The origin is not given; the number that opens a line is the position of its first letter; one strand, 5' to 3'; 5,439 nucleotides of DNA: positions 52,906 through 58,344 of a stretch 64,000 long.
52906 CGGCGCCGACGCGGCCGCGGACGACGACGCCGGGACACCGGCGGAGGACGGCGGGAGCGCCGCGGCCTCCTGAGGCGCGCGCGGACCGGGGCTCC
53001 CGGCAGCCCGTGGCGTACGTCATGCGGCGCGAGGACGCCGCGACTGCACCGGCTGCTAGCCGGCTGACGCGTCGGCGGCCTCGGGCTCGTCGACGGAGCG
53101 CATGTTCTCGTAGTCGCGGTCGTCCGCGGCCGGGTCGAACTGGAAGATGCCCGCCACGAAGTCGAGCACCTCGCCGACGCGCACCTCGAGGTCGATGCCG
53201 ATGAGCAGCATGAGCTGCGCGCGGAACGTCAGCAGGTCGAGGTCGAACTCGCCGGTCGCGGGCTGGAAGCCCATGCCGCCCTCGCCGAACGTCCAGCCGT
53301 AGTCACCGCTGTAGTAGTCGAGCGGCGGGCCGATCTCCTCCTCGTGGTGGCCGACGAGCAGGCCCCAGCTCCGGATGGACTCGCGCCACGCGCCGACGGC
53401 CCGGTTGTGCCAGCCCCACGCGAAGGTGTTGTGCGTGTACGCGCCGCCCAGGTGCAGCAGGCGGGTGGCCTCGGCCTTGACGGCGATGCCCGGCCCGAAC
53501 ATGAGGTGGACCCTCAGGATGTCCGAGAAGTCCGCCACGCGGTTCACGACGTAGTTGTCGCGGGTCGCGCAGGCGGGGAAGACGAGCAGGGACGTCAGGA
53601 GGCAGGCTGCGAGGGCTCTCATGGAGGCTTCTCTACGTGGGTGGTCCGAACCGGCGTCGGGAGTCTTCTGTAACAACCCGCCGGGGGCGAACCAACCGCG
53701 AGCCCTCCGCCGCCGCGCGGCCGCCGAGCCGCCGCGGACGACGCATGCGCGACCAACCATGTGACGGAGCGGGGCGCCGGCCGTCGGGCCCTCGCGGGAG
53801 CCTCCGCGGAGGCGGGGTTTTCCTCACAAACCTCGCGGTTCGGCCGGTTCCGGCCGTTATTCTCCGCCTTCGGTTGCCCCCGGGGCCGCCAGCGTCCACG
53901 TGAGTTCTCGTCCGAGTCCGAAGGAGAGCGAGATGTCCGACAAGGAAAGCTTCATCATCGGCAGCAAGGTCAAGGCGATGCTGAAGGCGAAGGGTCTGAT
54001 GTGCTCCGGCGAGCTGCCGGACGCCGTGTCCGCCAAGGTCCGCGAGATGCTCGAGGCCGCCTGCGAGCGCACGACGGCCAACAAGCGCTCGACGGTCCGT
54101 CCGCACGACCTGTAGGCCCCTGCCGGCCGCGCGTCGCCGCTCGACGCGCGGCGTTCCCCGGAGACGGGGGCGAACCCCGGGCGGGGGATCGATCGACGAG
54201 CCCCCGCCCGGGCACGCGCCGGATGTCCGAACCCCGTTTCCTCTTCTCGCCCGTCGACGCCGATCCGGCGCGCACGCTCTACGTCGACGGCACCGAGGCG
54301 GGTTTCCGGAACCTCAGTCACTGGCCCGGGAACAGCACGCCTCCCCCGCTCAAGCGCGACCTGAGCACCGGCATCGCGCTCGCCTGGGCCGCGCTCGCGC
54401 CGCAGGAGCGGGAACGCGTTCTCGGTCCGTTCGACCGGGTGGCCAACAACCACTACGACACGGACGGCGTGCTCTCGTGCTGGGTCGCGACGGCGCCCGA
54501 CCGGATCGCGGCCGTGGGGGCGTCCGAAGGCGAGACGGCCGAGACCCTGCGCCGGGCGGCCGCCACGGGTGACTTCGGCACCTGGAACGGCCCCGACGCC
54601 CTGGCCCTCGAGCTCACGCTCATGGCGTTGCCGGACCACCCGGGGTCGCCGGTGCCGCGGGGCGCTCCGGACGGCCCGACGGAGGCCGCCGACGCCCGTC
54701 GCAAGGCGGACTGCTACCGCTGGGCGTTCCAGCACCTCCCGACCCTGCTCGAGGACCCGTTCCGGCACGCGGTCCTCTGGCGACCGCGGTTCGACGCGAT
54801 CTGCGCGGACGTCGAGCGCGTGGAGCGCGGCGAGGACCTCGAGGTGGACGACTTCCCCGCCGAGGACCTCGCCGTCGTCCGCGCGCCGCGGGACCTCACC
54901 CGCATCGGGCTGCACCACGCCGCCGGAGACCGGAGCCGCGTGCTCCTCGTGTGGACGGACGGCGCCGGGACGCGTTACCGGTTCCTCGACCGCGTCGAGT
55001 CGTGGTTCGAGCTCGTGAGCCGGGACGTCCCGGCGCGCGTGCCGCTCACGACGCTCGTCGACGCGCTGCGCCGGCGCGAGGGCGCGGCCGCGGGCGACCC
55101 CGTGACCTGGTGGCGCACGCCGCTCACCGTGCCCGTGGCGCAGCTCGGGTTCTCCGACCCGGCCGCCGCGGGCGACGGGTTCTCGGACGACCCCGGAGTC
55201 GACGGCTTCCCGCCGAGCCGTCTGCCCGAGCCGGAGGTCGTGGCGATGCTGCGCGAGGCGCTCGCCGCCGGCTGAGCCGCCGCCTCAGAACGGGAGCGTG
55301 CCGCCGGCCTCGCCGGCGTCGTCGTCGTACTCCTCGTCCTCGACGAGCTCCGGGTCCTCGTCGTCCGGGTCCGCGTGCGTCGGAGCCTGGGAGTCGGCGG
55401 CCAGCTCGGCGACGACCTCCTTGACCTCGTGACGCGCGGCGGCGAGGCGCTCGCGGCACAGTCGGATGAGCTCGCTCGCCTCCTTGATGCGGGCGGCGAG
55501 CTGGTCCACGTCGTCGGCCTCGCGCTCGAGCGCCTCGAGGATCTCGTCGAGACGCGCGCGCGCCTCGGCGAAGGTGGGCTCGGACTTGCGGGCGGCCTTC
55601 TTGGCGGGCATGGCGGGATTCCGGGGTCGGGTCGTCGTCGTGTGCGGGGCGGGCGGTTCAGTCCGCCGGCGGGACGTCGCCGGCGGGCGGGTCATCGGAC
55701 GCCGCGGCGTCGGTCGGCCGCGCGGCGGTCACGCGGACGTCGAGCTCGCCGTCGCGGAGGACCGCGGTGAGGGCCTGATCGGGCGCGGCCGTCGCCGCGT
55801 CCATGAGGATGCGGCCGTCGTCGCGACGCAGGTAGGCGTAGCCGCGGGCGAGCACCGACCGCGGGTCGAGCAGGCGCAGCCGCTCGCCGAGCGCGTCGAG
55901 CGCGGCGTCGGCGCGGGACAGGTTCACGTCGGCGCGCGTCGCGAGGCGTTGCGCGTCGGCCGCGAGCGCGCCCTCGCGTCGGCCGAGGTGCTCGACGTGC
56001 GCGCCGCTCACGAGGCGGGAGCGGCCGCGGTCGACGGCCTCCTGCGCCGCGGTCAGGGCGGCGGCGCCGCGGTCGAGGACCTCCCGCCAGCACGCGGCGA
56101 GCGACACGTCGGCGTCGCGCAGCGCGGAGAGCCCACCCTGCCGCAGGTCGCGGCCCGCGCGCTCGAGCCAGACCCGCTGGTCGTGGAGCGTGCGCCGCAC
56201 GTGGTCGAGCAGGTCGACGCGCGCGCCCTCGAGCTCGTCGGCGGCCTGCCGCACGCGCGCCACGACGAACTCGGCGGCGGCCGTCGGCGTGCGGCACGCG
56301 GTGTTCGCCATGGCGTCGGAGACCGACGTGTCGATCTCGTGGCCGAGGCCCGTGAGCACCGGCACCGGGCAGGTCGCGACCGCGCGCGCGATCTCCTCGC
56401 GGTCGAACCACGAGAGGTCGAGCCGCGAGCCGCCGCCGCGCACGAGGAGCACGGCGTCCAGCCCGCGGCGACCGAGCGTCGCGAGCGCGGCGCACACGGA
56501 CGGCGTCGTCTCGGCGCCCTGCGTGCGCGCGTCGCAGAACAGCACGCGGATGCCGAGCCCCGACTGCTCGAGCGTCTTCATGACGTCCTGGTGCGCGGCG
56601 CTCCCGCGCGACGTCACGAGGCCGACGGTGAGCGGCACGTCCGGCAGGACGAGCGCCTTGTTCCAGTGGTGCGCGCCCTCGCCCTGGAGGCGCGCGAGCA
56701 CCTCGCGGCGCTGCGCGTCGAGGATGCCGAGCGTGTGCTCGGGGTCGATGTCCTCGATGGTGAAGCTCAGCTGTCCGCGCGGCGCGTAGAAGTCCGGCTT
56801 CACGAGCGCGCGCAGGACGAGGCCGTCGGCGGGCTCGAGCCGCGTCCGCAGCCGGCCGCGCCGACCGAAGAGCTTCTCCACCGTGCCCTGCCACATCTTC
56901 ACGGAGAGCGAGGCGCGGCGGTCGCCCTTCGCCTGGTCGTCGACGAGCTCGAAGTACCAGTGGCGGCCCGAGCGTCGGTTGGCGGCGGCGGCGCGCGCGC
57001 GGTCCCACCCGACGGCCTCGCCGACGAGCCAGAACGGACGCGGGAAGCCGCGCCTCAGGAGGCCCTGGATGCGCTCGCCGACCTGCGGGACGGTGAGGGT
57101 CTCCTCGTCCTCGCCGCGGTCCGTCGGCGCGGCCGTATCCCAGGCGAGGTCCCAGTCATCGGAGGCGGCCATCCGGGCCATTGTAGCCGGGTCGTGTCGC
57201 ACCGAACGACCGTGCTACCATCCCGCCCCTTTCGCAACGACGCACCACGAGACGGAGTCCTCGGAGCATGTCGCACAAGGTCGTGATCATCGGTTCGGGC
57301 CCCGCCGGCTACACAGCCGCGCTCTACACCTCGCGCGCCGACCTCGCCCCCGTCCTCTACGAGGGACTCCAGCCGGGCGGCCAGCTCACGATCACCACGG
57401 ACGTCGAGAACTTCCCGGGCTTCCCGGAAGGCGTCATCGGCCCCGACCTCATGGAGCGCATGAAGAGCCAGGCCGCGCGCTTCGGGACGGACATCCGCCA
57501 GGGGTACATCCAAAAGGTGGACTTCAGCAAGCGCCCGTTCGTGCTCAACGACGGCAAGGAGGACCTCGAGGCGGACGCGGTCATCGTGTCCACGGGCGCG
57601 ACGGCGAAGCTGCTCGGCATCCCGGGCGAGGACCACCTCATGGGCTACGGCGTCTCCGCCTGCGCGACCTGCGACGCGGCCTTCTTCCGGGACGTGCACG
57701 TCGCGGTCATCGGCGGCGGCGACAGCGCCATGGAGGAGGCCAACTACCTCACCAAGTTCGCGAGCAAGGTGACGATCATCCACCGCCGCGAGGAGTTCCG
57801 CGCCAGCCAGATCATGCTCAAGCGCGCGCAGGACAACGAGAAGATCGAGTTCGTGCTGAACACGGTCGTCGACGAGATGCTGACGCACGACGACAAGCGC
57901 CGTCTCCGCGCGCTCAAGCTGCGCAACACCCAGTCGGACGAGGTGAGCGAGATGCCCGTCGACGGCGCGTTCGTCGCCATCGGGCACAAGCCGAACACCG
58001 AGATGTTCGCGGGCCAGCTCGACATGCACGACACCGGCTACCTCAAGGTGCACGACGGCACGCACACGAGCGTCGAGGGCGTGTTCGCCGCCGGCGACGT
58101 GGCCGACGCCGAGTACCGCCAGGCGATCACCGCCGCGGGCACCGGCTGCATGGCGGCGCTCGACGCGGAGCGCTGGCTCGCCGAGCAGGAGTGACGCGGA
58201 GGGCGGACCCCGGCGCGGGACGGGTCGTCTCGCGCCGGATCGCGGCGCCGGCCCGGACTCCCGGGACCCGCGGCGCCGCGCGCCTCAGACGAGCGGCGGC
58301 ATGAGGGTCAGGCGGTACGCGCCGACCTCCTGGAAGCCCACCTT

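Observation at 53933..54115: Bacterial histone gene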

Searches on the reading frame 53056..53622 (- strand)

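Call 23: search_protein_families(library=pfam, proteins=[window:53056-53622:-], max_evalue=0.001)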
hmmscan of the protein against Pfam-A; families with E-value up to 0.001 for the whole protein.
window:53056-53622:- (188 aa): 0 families

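Call 51: search_protein_families(library=ncbifam, proteins=[window:53056-53622:-], max_evalue=0.01)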
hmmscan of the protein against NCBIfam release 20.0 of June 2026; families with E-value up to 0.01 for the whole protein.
window:53056-53622:- (188 aa): 1 family
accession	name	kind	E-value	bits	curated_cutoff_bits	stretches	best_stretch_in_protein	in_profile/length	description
NF047817.1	LIC13411_adhesin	equivalog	0.00036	20.8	150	0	139-168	181-210/210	LIC13411 family adhesin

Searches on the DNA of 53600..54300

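Call 48: search_rna_families(source=window, start=53600, end=54300, threshold=evalue, max_evalue=1)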
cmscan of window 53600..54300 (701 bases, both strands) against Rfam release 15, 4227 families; matches with E-value up to 1: 1.
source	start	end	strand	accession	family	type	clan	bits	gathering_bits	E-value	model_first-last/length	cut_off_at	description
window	53933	53962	-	RF01152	sR1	Gene; snRNA; snoRNA; CD-box;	-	14.4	45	0.38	1-57/57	no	Small nucleolar RNA sR1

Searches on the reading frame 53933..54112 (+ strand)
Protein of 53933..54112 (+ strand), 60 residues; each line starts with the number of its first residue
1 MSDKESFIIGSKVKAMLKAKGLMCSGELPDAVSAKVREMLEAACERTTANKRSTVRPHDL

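Call 4: search_protein_families(library=pfam, proteins=[window:53933-54112:+], max_evalue=10)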
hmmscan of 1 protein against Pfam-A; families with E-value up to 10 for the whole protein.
window:53933-54112:+ (60 aa): 2 families
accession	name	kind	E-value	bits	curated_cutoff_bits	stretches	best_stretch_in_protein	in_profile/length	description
PF00808.29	CBFD_NFYB_HMF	-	0.023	15.4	21.4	1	30-60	31-61/65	Histone-like transcription factor (CBF/NF-Y) and archaeal histone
PF09123.17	DUF1931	-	0.035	14.8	21.8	1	28-60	21-53/138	Domain of unknown function (DUF1931)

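Call 5: search_solved_structures(query=window:53933-54112:+, max_evalue=10, show_alignments=3)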
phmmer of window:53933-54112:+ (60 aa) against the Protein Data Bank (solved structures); distinct sequences matched with E-value up to 10: 4.
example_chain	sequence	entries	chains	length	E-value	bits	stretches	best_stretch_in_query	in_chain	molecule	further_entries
9qt0_A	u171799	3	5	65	1.7e-12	50.1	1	2-59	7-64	DUF1931 domain-containing protein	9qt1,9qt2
8fvx_A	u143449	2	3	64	0.0078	20.1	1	5-59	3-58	CBFD_NFYB_HMF domain-containing protein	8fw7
8cmp_A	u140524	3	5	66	0.0079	20.1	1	5-59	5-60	CBFD_NFYB_HMF domain-containing protein | Transcription factor CBF/NF-Y/archaeal histone domain-containing protein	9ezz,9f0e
9f2c_A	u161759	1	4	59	0.035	18.1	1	7-55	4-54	hypothetical protein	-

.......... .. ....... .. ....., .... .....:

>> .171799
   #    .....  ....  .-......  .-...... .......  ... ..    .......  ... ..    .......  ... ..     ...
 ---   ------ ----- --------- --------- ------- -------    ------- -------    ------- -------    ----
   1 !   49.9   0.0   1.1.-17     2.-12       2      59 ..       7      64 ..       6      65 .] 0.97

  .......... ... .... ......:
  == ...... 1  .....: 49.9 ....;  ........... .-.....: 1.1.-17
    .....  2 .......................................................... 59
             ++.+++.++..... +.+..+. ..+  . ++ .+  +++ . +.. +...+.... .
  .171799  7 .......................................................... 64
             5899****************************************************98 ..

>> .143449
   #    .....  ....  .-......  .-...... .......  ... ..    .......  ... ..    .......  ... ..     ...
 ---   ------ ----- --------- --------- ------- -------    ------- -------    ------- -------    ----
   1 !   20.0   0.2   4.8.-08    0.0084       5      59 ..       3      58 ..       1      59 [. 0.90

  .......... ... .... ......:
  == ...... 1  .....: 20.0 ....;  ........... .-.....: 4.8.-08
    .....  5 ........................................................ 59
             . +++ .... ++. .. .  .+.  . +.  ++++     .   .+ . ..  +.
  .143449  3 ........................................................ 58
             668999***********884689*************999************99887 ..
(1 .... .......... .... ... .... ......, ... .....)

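Call 51: search_protein_families(library=ncbifam, proteins=[window:53933-54112:+], max_evalue=0.01)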
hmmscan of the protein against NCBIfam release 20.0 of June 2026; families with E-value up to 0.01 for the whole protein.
window:53933-54112:+ (60 aa): 0 families

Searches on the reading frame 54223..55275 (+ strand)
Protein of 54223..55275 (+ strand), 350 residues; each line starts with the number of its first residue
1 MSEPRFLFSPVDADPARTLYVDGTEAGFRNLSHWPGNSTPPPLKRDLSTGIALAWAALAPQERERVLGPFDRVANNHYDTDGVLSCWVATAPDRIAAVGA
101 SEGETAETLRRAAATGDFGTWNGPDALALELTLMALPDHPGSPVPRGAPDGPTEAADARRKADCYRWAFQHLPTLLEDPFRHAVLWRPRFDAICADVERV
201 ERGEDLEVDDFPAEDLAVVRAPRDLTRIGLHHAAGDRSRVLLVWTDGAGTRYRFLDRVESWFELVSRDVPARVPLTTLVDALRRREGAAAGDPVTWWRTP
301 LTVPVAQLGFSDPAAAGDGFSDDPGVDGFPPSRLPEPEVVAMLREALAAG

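Call 23: search_protein_families(library=pfam, proteins=[window:54223-55275:+], max_evalue=0.001)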
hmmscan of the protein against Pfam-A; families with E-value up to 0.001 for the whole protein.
window:54223-55275:+ (350 aa): 1 family
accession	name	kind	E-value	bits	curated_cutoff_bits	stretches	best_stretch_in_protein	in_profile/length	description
PF20392.3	DUF6687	-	1.3e-45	156.4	27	1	12-311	10-292/339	Family of unknown function (DUF6687)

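Call 50: search_solved_structures(query=window:54223-55272:+, max_evalue=1)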
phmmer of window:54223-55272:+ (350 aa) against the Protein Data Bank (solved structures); distinct sequences matched with E-value up to 1: 0.

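Call 51: search_protein_families(library=ncbifam, proteins=[window:54223-55272:+], max_evalue=0.01)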
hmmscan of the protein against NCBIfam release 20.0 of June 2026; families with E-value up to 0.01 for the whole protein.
window:54223-55272:+ (350 aa): 0 families

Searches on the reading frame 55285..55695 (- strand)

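Call 23: search_protein_families(library=pfam, proteins=[window:55285-55695:-], max_evalue=0.001)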
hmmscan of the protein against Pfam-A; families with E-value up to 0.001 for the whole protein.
window:55285-55695:- (136 aa): 1 family
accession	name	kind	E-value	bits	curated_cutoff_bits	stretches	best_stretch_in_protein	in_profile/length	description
PF02609.21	Exonuc_VII_S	-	3.3e-09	37.1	24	1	42-92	1-51/52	Exonuclease VII small subunit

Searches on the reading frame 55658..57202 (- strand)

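Call 23: search_protein_families(library=pfam, proteins=[window:55658-57202:-], max_evalue=0.001)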
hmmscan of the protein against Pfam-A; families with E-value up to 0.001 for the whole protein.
window:55658-57202:- (514 aa): 2 families
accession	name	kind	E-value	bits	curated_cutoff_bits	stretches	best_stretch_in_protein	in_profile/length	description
PF02601.20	Exonuc_VII_L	-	1.1e-66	225.9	35.9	1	182-489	6-314/315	Exonuclease VII, large subunit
PF13742.12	tRNA_anti_2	-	1.8e-13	50.9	27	1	36-153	1-95/95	OB-fold nucleic acid binding domain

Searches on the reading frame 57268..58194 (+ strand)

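Call 23: search_protein_families(library=pfam, proteins=[window:57268-58194:+], max_evalue=0.001)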
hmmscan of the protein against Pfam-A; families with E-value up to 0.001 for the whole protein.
window:57268-58194:+ (308 aa): 10 families
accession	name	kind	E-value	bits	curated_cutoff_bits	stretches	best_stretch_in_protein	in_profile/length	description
PF07992.20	Pyr_redox_2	-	8e-53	180.2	26.1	1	4-293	2-291/291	Pyridine nucleotide-disulphide oxidoreductase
PF13738.12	Pyr_redox_3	-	3.1e-19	69.8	30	1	80-276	103-305/305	Pyridine nucleotide-disulphide oxidoreductase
PF00070.33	Pyr_redox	-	8.3e-19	68.3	22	1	144-210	1-72/82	Pyridine nucleotide-disulphide oxidoreductase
PF01134.28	GIDA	-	1.3e-05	24.9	22.1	0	4-31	1-28/391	Glucose inhibited division protein A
PF03486.20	HI0933_like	-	1.5e-05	25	50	0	4-34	2-32/244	HI0933-like protein Rossmann domain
PF00890.30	FAD_binding_2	-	1.5e-05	24.9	20.4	0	5-40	2-38/414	FAD binding domain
PF01946.23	Thi4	-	9.5e-05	22.2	26.2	0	3-38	18-55/235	Thi4 family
PF13241.12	NAD_binding_7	-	0.00017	22.5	22.1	0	140-188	5-54/104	Putative NAD(P)-binding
PF01266.30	DAO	-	0.00018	21.6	27.9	0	4-37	1-35/353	FAD dependent oxidoreductase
PF12831.13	FAD_oxidored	-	0.001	18.9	27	0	5-43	2-41/416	FAD dependent oxidoreductase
